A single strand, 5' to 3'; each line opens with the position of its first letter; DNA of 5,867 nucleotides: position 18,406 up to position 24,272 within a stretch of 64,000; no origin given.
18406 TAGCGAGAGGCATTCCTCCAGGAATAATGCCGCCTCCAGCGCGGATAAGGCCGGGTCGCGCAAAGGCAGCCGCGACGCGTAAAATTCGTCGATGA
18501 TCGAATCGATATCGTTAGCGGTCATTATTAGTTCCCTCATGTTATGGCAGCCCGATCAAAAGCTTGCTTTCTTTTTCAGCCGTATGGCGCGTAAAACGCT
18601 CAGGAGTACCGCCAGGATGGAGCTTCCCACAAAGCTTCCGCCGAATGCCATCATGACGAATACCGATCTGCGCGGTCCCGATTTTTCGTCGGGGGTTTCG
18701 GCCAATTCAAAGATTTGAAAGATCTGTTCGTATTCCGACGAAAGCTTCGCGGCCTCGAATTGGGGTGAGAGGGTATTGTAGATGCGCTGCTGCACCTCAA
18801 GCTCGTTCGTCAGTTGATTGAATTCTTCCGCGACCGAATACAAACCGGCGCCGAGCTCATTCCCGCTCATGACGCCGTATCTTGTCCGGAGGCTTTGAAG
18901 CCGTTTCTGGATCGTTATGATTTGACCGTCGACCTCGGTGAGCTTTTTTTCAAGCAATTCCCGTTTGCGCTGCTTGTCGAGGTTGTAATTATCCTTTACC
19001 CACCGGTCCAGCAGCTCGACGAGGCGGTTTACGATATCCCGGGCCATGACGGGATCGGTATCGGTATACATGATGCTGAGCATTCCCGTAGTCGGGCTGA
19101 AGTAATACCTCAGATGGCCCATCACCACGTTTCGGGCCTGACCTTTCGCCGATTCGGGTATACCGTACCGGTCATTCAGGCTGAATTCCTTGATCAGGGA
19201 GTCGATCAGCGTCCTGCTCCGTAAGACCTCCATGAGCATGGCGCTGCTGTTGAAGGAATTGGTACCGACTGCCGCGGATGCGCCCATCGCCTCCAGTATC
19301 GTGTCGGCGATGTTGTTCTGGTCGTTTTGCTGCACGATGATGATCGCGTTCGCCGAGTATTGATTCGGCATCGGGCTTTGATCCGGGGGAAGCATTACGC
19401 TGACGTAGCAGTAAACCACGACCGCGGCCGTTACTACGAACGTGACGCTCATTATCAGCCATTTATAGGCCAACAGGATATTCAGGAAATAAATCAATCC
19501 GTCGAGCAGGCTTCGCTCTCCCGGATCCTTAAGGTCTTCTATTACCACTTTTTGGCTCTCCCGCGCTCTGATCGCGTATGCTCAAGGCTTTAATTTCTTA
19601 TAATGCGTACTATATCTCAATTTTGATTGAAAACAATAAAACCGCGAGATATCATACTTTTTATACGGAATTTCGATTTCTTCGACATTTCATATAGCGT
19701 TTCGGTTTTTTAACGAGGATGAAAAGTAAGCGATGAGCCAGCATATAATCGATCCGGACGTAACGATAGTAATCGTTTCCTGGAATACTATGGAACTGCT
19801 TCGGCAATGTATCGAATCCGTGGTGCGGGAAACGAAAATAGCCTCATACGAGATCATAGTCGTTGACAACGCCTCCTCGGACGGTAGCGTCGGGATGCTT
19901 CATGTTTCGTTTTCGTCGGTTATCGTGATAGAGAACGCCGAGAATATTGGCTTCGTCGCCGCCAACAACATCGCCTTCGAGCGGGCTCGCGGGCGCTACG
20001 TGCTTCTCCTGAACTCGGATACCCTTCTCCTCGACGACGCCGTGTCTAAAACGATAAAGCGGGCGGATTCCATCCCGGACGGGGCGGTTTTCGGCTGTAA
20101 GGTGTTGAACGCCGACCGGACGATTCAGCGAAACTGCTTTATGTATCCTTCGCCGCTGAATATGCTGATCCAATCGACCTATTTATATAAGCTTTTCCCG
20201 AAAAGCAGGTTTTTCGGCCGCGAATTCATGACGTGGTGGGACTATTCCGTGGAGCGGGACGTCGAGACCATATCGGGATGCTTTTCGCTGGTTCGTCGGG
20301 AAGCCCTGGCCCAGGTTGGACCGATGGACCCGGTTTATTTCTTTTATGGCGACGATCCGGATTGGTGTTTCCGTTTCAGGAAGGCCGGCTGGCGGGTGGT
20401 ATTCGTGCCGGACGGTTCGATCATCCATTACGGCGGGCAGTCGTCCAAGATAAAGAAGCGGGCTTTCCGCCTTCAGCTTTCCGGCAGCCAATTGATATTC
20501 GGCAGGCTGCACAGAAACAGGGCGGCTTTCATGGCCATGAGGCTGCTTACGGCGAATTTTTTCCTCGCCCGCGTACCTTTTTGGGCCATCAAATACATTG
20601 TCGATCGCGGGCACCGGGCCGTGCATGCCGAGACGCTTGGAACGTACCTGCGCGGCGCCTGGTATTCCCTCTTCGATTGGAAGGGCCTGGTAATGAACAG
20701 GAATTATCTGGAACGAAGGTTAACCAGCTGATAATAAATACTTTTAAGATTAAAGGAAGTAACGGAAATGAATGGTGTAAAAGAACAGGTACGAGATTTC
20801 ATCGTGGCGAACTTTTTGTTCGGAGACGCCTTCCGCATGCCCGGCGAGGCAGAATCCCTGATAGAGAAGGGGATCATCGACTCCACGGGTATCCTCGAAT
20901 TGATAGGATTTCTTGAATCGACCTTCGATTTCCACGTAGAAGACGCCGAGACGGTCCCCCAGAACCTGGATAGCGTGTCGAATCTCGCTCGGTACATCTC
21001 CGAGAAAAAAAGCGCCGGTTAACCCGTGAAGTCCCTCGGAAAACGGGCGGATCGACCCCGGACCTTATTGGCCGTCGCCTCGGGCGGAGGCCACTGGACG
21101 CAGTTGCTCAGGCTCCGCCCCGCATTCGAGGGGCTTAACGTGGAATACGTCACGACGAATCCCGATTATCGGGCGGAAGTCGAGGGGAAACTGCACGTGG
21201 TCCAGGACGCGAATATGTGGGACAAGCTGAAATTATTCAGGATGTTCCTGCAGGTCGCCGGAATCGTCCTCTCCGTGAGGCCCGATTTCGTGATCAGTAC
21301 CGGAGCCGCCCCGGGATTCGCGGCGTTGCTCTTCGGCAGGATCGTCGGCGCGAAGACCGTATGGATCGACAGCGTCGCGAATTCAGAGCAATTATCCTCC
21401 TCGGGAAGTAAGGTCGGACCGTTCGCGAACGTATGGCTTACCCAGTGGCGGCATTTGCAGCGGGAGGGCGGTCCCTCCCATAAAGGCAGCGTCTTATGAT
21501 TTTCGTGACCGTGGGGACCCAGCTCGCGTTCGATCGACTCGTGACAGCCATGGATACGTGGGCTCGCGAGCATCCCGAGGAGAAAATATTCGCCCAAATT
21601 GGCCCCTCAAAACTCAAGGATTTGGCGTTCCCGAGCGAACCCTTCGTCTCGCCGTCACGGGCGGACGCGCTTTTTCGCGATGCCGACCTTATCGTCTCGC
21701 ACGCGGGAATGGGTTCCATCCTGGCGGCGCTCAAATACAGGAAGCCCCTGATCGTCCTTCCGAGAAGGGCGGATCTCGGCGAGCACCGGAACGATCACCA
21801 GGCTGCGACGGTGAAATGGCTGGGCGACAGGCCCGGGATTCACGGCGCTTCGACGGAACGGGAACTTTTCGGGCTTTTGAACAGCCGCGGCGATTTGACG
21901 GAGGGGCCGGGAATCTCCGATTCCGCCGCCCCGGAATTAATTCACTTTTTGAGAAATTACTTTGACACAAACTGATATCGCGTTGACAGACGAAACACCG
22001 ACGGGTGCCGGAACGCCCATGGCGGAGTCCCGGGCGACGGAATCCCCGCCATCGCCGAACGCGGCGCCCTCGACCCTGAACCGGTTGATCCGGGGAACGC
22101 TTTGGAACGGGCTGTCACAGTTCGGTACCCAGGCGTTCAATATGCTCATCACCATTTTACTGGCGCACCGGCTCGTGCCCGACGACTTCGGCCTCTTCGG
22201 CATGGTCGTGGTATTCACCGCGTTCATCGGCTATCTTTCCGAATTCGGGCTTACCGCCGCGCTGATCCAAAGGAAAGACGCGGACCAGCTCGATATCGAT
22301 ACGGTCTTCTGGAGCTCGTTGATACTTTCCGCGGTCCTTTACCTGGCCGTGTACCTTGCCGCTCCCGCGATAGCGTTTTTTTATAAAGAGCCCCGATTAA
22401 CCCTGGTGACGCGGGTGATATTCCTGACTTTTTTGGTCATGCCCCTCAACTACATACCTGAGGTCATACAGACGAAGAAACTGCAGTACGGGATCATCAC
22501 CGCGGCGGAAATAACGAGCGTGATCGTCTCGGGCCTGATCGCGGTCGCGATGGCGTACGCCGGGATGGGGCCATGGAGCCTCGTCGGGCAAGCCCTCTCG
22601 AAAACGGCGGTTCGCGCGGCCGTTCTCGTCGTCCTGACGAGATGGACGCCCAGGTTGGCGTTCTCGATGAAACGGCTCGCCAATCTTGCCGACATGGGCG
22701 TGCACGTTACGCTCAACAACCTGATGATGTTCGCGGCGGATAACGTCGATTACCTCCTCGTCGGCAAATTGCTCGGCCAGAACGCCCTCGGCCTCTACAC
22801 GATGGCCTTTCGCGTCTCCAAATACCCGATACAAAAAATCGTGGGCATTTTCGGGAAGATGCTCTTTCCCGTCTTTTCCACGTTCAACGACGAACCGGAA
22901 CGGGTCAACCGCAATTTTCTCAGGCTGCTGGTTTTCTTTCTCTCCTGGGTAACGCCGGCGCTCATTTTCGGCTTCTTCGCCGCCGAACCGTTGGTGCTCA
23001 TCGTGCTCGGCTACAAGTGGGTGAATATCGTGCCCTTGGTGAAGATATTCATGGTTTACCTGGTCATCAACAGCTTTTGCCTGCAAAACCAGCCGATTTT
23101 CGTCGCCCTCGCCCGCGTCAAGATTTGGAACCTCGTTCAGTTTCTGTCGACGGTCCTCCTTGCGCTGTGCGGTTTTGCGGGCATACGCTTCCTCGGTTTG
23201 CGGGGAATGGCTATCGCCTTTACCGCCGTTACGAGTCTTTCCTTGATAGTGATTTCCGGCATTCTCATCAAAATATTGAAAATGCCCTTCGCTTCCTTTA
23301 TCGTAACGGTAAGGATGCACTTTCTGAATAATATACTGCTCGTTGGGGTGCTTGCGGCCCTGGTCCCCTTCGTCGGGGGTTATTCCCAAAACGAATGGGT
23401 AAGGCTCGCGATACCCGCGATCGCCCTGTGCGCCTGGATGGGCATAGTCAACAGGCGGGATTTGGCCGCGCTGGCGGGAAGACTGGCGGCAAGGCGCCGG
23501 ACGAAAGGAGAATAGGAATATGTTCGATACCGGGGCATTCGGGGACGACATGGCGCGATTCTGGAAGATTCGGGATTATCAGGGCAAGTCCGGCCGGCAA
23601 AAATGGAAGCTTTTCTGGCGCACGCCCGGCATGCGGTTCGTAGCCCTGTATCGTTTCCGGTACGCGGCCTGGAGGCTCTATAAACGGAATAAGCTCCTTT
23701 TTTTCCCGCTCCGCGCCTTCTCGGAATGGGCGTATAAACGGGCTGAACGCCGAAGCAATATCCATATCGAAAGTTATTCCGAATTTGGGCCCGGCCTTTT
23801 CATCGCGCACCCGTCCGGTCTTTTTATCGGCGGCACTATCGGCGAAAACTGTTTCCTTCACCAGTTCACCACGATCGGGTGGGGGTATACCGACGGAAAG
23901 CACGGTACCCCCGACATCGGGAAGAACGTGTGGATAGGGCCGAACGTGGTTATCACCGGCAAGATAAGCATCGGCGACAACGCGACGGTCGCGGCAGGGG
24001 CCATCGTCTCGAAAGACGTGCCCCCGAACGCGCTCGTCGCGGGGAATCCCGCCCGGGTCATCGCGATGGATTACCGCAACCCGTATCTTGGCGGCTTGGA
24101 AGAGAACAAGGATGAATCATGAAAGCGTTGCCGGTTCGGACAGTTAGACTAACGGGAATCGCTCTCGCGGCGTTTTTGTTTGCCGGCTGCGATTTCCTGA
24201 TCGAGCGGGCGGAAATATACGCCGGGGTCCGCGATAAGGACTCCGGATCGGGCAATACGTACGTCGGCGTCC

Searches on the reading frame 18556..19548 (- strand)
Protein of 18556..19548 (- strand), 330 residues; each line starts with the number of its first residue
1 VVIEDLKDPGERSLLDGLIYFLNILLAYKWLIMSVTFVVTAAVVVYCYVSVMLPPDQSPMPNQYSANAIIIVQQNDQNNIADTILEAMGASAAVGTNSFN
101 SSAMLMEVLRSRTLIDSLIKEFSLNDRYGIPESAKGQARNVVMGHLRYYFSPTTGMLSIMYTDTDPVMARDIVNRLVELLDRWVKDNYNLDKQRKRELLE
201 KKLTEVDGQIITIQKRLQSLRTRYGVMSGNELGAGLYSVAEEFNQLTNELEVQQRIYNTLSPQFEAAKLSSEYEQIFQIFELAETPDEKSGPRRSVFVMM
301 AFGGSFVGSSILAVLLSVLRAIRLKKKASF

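Call 9: search_protein_families(library=pfam, proteins=[window:18556-19548:-], max_evalue=0.001)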
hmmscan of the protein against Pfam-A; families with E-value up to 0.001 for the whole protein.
window:18556-19548:- (330 aa): 1 family
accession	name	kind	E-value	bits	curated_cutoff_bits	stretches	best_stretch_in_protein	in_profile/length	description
PF02706.20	Wzz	-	9.4e-05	23.1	25.5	1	21-121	8-90/91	Chain length determinant protein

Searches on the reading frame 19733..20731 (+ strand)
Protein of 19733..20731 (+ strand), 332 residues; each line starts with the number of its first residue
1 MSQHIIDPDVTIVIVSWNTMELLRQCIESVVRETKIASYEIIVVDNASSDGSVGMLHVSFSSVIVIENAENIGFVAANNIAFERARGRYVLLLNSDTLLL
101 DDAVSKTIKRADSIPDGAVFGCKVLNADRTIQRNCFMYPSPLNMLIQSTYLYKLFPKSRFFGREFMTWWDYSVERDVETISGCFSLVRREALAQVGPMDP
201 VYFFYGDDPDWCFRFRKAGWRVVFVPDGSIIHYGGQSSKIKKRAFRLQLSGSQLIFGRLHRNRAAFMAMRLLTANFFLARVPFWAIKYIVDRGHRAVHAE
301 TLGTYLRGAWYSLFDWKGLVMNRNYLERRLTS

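Call 44: search_protein_families(library=pfam, proteins=[window:19733-20731:+], max_evalue=0.0001)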
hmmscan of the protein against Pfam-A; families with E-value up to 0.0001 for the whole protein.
window:19733-20731:+ (332 aa): 3 families
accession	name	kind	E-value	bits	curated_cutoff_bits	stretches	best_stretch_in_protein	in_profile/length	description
PF00535.33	Glycos_transf_2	-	8.5e-22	78.3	23.3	1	11-125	1-118/168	Glycosyl transferase family 2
PF13641.12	Glyco_tranf_2_3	-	6e-20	72.7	27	1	8-238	1-217/230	Glycosyltransferase like family 2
PF13632.12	Glyco_trans_2_3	-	1e-07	32.4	27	1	89-254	1-146/198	Glycosyl transferase family group 2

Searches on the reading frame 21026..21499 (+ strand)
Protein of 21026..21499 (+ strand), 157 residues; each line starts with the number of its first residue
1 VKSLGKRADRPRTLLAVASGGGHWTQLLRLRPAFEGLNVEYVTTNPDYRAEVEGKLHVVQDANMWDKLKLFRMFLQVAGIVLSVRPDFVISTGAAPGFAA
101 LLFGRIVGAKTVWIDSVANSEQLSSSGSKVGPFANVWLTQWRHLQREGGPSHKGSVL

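Call 44: search_protein_families(library=pfam, proteins=[window:21026-21499:+], max_evalue=0.0001)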
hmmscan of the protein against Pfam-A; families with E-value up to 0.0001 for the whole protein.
window:21026-21499:+ (157 aa): 1 family
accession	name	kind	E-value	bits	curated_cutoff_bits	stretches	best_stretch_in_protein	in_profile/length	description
PF08660.17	Alg14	-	7.1e-05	23.3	27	0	75-147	83-161/171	Oligosaccharide biosynthesis protein Alg14 like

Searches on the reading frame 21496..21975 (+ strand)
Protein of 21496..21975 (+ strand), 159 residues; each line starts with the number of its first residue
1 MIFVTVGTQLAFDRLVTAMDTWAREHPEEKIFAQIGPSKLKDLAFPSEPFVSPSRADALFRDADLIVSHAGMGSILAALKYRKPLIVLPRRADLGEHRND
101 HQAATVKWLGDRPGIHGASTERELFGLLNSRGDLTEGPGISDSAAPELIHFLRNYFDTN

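Call 44: search_protein_families(library=pfam, proteins=[window:21496-21975:+], max_evalue=0.0001)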
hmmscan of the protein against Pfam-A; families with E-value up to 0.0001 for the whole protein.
window:21496-21975:+ (159 aa): 1 family
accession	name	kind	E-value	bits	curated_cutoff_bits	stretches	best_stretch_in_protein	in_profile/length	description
PF04101.22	Glyco_tran_28_C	-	1.1e-12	48.8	22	1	1-107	1-116/166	Glycosyltransferase family 28 C-terminal domain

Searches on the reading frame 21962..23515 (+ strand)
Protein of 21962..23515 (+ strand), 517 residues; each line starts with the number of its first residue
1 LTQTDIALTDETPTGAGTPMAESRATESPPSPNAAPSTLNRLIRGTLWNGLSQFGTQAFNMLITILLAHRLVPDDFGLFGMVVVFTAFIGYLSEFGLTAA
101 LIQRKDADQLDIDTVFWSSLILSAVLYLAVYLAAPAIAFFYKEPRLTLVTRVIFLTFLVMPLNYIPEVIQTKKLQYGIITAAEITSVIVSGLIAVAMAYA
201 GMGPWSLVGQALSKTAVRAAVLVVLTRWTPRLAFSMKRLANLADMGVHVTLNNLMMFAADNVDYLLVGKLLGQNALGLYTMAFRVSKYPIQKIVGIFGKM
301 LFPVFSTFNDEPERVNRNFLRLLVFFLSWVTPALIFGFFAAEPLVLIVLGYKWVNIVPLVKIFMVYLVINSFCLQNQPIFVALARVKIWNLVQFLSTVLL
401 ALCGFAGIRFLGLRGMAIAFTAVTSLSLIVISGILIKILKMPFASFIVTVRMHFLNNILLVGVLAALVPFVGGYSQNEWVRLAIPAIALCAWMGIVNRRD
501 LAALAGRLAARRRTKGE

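Call 44: search_protein_families(library=pfam, proteins=[window:21962-23515:+], max_evalue=0.0001)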
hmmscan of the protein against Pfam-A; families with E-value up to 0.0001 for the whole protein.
window:21962-23515:+ (517 aa): 2 families
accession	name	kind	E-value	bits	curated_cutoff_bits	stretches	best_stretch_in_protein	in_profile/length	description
PF13440.11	Polysacc_synt_3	-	2.8e-75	253.7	23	1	67-358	2-293/293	Polysaccharide biosynthesis protein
PF01943.22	Polysacc_synt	-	4.1e-32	112.1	28.2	1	43-307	2-272/274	Polysaccharide biosynthesis protein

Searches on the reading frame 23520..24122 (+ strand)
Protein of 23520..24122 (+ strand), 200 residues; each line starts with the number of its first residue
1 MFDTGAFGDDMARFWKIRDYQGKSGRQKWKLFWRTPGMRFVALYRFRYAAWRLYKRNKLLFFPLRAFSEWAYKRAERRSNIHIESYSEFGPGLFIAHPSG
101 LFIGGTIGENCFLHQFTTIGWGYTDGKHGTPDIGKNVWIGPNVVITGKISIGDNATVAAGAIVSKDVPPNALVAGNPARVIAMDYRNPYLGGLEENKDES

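Call 44: search_protein_families(library=pfam, proteins=[window:23520-24122:+], max_evalue=0.0001)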
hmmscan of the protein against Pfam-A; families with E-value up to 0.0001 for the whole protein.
window:23520-24122:+ (200 aa): 2 families
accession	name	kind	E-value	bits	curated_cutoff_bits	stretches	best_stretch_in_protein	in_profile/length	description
PF00132.30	Hexapep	-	7.1e-13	48.1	27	1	133-164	4-35/36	Bacterial transferase hexapeptide (six repeats)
PF14602.12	Hexapep_2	-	2.5e-07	30.7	27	1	133-164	4-33/34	Hexapeptide repeat of succinyl-transferase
